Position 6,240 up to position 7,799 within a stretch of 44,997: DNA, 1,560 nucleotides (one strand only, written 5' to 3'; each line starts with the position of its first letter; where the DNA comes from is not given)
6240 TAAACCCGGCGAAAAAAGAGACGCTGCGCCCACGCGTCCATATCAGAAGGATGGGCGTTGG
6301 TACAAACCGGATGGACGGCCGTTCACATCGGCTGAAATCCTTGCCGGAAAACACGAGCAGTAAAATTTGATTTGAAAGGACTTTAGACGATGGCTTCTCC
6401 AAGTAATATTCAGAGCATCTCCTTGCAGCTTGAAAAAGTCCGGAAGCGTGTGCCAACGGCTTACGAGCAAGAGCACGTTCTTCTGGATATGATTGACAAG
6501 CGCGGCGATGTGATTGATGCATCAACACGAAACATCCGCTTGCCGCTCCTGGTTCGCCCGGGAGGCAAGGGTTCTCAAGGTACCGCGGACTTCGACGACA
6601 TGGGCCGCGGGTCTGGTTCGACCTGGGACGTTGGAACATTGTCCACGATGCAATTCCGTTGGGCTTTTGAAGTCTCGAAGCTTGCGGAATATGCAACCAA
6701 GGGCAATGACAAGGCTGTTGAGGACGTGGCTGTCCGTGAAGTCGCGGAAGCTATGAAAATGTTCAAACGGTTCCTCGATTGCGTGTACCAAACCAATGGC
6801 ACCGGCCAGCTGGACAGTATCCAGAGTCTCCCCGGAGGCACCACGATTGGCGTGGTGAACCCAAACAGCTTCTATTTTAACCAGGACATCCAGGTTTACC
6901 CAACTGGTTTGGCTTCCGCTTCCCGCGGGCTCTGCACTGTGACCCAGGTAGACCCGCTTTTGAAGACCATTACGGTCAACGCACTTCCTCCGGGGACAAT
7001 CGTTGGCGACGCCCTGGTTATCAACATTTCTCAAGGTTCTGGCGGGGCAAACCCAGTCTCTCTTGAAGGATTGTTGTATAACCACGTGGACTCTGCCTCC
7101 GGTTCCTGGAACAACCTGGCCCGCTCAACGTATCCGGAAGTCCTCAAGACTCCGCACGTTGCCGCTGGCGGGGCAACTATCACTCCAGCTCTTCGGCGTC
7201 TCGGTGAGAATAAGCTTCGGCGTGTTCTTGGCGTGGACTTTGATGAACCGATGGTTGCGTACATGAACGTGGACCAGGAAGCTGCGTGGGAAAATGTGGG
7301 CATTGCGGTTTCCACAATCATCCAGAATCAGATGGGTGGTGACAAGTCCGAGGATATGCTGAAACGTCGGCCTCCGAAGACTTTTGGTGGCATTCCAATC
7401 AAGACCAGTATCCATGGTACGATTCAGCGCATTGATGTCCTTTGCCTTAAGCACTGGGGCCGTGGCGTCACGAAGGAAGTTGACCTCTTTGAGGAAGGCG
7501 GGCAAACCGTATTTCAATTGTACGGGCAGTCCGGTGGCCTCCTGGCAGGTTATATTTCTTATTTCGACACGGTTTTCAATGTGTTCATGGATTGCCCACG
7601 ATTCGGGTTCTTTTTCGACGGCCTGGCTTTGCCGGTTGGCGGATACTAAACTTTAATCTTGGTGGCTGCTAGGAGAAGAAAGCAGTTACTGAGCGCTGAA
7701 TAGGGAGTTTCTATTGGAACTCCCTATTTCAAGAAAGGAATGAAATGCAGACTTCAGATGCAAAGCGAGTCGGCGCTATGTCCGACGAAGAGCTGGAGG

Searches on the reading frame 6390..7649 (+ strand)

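Call 50: search_protein_families(library=phrogs, proteins=[window:6390-7649:+], max_evalue=0.00001)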
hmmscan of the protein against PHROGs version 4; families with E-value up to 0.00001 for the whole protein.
window:6390-7649:+ (419 aa): 1 family
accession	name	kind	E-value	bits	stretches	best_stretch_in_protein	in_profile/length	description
phrog_14242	-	head and packaging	8e-06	25.8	1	98-232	97-227/396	major head protein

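Call 68: search_protein_families(library=pfam, proteins=[window:6390-7649:+], max_evalue=0.01)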
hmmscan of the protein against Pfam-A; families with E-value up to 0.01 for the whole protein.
window:6390-7649:+ (419 aa): 0 families
